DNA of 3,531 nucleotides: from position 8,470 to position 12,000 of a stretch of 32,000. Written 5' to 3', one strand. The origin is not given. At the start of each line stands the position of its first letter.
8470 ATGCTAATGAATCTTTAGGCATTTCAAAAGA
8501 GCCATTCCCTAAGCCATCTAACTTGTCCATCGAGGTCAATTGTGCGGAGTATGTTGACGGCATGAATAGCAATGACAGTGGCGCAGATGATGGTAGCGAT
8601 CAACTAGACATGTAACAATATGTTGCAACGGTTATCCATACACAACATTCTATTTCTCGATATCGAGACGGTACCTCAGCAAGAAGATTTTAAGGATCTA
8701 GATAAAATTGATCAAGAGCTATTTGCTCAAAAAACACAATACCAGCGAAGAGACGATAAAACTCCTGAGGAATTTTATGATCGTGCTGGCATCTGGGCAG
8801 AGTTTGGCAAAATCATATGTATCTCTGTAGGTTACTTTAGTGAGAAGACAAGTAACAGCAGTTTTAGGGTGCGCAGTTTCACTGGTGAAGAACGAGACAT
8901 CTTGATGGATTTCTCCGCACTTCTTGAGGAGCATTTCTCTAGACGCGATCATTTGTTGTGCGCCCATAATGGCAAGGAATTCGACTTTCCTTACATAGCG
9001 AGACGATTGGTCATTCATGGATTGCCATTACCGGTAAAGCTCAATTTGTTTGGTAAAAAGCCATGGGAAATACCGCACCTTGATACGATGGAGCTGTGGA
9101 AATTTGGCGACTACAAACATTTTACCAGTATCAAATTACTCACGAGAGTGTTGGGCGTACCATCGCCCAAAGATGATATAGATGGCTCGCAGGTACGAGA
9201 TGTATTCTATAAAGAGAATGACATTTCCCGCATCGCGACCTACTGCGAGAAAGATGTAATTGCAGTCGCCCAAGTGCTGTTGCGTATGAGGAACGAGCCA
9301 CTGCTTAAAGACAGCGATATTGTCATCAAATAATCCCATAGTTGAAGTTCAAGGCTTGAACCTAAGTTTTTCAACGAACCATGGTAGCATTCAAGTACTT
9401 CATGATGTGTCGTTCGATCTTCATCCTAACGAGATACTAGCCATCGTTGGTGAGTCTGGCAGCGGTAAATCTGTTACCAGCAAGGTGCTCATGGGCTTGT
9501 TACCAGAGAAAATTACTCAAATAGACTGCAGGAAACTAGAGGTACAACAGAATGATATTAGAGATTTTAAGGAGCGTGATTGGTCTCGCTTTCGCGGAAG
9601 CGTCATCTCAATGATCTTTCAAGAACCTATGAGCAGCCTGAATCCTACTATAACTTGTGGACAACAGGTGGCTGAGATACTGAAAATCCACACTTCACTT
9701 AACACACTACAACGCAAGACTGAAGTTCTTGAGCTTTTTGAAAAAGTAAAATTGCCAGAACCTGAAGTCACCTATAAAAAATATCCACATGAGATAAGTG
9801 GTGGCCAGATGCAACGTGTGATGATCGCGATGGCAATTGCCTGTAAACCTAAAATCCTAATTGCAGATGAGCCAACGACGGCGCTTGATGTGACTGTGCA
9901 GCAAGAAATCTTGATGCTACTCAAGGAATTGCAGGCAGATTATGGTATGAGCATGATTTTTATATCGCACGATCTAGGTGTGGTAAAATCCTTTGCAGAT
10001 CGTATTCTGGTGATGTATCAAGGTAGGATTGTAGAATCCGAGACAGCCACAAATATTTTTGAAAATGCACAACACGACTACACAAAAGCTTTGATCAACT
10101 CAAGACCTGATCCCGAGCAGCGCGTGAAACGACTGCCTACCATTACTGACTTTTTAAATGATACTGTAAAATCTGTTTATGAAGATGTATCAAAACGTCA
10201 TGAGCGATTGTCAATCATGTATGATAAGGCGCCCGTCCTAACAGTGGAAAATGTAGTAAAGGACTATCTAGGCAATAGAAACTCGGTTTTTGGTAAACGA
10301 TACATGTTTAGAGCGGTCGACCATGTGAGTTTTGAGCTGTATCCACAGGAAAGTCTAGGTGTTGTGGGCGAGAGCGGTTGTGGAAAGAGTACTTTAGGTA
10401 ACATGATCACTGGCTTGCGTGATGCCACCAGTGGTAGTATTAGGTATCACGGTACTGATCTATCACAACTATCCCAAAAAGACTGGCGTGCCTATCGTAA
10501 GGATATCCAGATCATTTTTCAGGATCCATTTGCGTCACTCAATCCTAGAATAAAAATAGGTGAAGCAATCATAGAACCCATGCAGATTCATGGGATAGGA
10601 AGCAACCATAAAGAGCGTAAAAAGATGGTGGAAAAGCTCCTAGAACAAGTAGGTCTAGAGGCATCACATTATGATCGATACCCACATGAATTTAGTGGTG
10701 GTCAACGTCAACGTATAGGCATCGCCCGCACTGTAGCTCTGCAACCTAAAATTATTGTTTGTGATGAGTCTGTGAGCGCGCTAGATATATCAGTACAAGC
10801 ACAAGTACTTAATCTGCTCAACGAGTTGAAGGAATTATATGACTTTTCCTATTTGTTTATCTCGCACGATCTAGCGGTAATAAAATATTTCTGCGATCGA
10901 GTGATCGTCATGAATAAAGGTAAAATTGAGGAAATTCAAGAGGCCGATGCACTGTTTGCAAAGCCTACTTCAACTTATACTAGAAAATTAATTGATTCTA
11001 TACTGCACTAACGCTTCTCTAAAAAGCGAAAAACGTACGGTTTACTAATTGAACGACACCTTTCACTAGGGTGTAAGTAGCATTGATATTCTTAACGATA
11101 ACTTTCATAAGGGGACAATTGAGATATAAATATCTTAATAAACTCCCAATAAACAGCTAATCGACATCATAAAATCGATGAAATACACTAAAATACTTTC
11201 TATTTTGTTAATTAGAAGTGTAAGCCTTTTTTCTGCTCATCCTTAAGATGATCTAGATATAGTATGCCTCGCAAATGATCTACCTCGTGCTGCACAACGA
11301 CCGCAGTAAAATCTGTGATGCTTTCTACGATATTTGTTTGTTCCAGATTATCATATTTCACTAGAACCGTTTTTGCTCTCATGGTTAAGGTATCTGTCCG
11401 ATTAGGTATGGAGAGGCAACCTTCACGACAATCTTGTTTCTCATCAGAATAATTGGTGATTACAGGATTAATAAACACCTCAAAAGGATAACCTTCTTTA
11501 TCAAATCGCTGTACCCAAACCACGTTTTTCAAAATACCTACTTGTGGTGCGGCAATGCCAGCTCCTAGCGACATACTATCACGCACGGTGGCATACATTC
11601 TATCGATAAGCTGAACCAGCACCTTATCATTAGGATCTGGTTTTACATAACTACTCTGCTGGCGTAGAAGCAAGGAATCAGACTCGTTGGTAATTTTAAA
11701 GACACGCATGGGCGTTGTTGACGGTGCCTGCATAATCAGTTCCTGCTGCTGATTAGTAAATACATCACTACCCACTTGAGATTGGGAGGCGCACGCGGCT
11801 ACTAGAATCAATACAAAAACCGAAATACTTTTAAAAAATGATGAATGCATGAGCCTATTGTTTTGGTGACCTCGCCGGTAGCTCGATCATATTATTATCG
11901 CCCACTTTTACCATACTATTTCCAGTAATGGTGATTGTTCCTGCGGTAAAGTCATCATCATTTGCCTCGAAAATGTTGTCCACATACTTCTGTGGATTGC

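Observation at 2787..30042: Highly iterated perfect 14-bp palindrome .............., almost always inside genes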

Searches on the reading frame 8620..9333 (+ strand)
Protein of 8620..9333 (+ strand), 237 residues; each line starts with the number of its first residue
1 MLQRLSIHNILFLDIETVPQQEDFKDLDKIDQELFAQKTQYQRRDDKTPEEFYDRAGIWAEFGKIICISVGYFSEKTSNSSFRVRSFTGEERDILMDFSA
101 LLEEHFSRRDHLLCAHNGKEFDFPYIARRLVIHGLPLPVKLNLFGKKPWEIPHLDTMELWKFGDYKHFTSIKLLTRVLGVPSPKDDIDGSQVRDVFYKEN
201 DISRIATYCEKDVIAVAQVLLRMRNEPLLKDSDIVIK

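Call 46: search_protein_families(library=pfam, proteins=[window:8620-9333:+], max_evalue=0.00001)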
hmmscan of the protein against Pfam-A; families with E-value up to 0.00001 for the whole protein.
window:8620-9333:+ (237 aa): 2 families
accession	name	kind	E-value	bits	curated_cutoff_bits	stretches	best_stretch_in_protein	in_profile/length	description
PF10108.15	DNA_pol_B_exo2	-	1.1e-14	55.1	24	1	62-224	8-174/213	Predicted 3'-5' exonuclease related to the exonuclease domain of PolB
PF13482.12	RNase_H_2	-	4.2e-11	43.5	22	1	60-220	12-161/165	RNase_H superfamily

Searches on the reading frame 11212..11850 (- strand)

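Call 46: search_protein_families(library=pfam, proteins=[window:11212-11850:-], max_evalue=0.00001)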
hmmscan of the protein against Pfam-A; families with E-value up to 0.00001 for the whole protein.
window:11212-11850:- (212 aa): 1 family
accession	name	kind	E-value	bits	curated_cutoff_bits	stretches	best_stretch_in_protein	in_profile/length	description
PF01327.26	Pep_deformylase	-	4.4e-38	130.8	22.8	1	53-207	4-155/156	Polypeptide deformylase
